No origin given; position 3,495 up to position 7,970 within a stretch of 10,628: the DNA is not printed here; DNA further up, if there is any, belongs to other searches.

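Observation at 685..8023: Operon of an excisionase-type HTH regulator and two giant paralogous exported multi-pass membrane proteins: a candidate undescribed envelope system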

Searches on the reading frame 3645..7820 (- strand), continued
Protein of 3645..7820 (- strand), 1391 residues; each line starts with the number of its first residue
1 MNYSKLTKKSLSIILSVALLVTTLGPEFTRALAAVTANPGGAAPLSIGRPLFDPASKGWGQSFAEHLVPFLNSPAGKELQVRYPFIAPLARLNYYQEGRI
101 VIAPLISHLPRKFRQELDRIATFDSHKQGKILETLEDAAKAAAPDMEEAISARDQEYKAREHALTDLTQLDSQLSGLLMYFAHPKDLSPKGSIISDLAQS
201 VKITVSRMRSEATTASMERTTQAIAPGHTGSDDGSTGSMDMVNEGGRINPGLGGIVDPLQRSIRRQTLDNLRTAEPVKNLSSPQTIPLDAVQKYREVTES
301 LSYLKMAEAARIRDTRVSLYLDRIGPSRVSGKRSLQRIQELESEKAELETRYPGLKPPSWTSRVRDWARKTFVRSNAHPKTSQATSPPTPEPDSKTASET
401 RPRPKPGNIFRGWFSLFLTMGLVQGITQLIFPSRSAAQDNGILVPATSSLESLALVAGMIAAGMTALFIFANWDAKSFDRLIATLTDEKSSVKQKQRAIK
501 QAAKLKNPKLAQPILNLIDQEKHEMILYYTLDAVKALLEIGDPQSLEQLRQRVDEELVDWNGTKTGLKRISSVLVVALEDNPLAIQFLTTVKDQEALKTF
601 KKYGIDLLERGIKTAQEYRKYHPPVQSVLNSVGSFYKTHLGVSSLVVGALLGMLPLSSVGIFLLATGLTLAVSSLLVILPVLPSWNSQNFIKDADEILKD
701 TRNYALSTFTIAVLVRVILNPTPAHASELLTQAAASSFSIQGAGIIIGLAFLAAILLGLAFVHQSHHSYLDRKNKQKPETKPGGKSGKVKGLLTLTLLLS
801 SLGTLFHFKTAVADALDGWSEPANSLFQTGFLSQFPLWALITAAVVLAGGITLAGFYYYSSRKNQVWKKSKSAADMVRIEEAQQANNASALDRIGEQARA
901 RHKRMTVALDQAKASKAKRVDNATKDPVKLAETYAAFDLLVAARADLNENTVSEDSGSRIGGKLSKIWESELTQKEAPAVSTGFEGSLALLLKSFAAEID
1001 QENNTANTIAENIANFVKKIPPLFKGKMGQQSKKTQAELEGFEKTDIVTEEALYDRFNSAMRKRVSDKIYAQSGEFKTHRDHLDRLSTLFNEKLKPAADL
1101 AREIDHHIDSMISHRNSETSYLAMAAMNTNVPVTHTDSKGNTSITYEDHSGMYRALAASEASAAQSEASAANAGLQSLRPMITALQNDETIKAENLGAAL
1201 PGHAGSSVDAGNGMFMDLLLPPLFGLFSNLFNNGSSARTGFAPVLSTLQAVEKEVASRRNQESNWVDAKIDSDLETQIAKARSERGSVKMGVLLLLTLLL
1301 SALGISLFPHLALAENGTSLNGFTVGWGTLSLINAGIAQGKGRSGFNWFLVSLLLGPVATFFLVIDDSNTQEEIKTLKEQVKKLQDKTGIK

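Call 67: find_encoding_contigs(protein=P0146, flank=10000, max_places=2)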
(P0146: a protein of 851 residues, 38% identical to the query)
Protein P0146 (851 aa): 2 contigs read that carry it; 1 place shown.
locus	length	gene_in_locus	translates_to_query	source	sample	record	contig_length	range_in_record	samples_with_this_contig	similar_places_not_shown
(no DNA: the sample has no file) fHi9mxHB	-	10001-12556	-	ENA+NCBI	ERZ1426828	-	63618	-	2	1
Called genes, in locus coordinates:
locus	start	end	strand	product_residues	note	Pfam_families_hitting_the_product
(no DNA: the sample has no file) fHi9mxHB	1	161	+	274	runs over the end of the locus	PF00561:Abhydrolase_1, PF12146:Hydrolase_4, PF12697:Abhydrolase_6, PF00326:Peptidase_S9 (weak), PF12146:Hydrolase_4 (weak)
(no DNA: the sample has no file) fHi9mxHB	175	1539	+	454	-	-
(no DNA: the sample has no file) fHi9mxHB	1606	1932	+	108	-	PF02915:Rubrerythrin (weak)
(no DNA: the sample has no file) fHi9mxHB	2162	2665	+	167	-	-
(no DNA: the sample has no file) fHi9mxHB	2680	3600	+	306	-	PF04463:2-thiour_desulf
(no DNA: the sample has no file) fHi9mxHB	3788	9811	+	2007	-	PF22973:GWD1_pHisD, PF01326:PPDK_N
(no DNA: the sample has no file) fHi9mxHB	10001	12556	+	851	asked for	-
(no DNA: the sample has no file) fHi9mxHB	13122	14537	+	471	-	PF02310:B12-binding (weak), PF04055:Radical_SAM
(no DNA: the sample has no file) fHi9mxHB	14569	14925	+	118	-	PF01253:SUI1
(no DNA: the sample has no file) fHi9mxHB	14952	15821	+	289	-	PF04055:Radical_SAM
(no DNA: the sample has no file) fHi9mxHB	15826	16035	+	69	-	PF09905:VF530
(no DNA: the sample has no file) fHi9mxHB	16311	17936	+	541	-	-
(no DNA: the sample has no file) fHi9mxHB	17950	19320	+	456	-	-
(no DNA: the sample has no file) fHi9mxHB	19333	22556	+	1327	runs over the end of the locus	-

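Call 94: find_encoding_contigs(protein=P0186, flank=10000, max_places=2)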
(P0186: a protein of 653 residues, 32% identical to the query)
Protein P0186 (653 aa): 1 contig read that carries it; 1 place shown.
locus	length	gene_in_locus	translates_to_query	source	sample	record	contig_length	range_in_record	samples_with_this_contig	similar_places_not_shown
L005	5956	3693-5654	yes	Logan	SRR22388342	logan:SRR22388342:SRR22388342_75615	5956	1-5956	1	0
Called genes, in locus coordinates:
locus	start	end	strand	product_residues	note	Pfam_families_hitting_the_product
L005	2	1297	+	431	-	?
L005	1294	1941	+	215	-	PF21948:LplA-B_cat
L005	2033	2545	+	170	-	-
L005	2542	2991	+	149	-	-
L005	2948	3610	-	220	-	PF06508:QueC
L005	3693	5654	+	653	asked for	PF02163:Peptidase_M50 (faint)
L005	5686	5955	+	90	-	?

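Call 98: search_protein_families(library=pfam, alignment_id=A6, max_evalue=0.001)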
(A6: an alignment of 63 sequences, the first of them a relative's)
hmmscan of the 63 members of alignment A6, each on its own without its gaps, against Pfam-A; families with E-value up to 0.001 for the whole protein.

A. member 1, P0121 (482 aa): 0 families

B. families by the number of members that match (of 63 scanned): 4 families
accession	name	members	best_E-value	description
PF13646.12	HEAT_2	1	1.3e-33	HEAT repeats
PF02985.28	HEAT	1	1.4e-10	HEAT repeat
PF03130.22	HEAT_PBS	1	7.9e-08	PBS lyase HEAT-like repeat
PF21581.3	SCD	1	0.00055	Stromalin conservative domain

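Call 101: list_cluster_members(proteins=[window:3645-7820:-, P0187, window:7841-8023:-, window:8408-9178:+, P0001, P0185, P0191])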
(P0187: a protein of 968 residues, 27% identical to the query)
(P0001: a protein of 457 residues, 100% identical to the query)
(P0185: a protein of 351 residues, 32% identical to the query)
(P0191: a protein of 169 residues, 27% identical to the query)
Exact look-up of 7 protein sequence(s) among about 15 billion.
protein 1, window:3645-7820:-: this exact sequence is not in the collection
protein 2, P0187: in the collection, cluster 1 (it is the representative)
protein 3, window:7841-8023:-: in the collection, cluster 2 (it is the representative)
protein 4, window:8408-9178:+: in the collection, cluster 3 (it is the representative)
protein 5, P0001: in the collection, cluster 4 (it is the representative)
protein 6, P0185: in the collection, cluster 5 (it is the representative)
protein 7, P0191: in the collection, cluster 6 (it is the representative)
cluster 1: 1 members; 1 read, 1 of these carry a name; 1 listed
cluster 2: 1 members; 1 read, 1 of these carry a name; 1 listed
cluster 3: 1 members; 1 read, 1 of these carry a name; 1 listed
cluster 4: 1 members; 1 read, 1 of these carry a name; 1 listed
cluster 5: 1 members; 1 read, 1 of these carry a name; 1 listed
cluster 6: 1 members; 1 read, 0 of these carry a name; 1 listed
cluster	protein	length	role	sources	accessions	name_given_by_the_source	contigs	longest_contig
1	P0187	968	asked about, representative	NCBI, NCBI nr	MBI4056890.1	MAG: hypothetical protein HY399_05005 [Elusimicrobia bacterium] | hypothetical protein [Elusimicrobiota bacterium]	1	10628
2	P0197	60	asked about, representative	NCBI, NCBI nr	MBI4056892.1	MAG: helix-turn-helix domain-containing protein [Elusimicrobia bacterium] | helix-turn-helix domain-containing protein [Elusimicrobiota bacterium]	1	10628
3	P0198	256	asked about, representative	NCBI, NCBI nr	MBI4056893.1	MAG: slipin family protein [Elusimicrobia bacterium] | slipin family protein [Elusimicrobiota bacterium]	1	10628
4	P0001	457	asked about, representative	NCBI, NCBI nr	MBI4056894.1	MAG: M20/M25/M40 family metallo-hydrolase [Elusimicrobia bacterium] | M20/M25/M40 family metallo-hydrolase [Elusimicrobiota bacterium]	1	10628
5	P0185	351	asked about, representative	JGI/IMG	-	hypothetical protein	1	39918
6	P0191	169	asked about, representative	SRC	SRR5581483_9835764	-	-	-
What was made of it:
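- Each protein is a singleton cluster at 90% identity (call 101).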
